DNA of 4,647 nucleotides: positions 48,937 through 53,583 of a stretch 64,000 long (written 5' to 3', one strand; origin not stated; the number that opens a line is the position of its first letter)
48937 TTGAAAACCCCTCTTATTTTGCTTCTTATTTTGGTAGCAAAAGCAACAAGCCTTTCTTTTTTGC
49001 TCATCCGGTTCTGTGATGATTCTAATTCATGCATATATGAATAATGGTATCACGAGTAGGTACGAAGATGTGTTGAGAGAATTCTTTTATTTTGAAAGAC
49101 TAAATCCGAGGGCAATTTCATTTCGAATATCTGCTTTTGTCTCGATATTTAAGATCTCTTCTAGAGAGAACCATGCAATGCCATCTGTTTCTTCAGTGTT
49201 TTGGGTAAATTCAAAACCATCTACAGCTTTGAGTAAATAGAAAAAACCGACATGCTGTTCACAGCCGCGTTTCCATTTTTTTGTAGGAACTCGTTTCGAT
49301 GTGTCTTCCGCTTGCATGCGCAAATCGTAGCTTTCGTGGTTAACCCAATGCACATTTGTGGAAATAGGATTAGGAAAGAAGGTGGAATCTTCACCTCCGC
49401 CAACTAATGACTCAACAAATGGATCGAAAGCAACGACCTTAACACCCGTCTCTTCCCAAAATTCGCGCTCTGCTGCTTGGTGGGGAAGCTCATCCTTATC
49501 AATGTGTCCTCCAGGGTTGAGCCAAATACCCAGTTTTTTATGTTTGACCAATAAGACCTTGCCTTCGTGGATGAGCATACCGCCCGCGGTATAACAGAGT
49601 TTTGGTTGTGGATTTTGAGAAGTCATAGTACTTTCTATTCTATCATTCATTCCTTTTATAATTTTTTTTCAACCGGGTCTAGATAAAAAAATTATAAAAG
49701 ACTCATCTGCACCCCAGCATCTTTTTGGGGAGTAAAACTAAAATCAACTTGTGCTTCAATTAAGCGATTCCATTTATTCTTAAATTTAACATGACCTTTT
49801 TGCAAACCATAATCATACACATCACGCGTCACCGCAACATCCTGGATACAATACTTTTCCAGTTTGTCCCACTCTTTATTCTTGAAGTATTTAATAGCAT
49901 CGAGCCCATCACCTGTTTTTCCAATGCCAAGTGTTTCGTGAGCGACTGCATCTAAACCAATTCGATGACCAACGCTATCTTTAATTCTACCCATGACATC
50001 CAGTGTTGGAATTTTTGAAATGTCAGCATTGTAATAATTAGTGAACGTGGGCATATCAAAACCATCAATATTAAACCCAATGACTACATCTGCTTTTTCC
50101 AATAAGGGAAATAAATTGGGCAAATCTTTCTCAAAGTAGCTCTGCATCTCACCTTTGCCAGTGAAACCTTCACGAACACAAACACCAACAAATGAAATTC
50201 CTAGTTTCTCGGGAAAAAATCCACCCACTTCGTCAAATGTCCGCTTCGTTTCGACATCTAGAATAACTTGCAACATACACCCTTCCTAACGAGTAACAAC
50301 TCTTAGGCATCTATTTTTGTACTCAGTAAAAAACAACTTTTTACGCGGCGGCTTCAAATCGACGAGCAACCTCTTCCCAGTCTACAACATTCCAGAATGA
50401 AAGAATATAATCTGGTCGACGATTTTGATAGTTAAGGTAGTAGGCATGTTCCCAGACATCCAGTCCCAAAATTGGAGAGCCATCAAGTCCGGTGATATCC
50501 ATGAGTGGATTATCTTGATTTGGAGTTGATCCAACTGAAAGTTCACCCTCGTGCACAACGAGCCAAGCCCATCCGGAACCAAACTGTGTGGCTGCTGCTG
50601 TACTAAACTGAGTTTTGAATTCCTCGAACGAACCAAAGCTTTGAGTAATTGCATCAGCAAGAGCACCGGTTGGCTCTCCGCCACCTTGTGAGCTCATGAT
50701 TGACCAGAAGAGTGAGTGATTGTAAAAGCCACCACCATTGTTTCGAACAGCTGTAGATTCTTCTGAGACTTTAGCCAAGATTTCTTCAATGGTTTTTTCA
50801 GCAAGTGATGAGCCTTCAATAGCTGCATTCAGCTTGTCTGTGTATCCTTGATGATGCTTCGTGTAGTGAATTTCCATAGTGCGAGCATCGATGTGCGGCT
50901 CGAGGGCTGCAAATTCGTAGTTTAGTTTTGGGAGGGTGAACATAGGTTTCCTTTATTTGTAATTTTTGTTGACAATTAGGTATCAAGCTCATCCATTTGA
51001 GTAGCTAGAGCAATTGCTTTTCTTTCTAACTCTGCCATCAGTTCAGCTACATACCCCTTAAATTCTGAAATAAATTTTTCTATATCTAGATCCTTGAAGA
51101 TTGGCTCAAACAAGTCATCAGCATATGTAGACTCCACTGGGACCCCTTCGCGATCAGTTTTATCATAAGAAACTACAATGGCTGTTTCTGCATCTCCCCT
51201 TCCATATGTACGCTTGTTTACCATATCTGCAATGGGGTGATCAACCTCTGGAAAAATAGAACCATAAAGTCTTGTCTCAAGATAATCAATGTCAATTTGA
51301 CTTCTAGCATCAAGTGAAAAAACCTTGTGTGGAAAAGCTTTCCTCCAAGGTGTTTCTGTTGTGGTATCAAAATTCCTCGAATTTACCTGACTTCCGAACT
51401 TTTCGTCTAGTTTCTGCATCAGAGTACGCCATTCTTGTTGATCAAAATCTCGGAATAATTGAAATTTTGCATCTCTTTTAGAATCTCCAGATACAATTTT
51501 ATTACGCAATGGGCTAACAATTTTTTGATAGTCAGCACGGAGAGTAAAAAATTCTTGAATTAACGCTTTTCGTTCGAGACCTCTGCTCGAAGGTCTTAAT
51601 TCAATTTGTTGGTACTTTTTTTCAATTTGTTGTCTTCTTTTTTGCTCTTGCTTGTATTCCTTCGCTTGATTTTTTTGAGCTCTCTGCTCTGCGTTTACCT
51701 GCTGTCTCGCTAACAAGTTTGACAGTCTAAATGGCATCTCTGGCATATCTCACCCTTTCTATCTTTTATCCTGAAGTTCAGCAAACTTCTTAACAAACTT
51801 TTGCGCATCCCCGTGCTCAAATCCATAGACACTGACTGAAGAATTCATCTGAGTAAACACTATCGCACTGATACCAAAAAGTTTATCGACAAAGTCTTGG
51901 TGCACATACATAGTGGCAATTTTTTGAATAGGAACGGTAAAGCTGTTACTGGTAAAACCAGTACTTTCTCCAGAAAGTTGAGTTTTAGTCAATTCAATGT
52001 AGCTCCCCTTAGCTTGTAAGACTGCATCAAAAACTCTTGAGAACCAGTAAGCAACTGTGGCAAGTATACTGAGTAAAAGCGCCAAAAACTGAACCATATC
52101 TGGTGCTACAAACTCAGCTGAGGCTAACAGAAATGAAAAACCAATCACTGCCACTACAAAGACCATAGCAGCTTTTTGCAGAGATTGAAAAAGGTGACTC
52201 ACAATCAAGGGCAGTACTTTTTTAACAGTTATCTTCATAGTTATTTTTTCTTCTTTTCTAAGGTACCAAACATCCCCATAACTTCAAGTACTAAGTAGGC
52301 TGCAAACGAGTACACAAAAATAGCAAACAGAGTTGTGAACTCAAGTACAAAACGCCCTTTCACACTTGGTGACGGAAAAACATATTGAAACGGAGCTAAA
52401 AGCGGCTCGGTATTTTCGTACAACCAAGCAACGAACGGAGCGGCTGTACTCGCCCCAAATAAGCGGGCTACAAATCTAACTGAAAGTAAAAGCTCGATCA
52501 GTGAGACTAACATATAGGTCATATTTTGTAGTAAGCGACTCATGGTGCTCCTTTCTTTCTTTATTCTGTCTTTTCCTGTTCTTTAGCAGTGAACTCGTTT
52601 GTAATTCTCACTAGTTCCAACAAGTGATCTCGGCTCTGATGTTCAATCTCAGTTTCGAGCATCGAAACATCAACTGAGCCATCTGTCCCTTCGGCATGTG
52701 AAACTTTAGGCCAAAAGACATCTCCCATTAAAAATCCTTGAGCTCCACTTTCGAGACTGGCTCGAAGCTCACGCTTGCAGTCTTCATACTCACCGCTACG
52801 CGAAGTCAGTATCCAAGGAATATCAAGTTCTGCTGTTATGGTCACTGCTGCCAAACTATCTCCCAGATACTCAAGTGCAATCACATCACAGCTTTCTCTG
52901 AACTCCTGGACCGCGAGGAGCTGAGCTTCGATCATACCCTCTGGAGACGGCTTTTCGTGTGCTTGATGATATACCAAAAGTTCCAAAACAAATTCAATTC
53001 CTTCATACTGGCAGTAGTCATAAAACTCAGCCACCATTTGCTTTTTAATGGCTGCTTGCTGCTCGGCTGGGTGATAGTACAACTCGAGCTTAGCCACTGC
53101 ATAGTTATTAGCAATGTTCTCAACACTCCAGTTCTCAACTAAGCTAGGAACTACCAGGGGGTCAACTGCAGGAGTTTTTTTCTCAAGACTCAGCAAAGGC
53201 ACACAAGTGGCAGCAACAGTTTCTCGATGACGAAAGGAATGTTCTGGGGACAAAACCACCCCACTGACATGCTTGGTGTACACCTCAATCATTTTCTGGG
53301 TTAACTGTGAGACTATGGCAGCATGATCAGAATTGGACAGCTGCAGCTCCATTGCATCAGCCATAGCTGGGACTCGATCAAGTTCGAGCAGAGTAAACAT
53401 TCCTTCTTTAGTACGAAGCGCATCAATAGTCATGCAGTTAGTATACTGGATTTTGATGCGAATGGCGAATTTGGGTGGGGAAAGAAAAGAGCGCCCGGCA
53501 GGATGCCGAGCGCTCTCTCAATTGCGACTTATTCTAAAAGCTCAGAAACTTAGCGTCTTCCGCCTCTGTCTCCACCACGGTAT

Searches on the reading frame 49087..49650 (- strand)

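Call 61: search_protein_families(library=pfam, proteins=[window:49087-49650:-], max_evalue=0.00001)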
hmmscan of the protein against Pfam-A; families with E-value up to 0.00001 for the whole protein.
window:49087-49650:- (187 aa): 1 family
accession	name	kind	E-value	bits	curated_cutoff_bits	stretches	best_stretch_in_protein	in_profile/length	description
PF00293.34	NUDIX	-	5.3e-19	69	21.1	1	27-103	10-87/134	NUDIX domain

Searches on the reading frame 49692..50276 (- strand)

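Call 61: search_protein_families(library=pfam, proteins=[window:49692-50276:-], max_evalue=0.00001)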
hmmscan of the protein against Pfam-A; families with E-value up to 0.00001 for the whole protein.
window:49692-50276:- (194 aa): 1 family
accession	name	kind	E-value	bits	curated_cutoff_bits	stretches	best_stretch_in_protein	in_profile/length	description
PF13482.12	RNase_H_2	-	6.7e-08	33.1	22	1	19-156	9-163/165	RNase_H superfamily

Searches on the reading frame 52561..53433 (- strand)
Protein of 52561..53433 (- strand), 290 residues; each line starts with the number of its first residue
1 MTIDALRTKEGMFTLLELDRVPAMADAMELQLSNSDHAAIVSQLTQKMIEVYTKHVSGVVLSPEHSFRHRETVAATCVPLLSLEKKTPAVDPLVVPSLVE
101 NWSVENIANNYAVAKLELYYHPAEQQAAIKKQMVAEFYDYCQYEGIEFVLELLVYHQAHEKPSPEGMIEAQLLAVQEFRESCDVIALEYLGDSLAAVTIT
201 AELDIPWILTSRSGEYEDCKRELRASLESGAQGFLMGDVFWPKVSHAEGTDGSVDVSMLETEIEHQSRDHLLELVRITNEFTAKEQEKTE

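Call 62: search_protein_families(library=pfam, proteins=[window:52561-53433:-], max_evalue=0.00001)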
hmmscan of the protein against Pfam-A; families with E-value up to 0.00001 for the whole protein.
window:52561-53433:- (290 aa): 1 family
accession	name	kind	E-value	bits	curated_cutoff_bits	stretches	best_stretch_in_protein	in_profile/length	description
PF01791.15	DeoC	-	2.2e-08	34.5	23.8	1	27-237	5-223/229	DeoC/LacD family aldolase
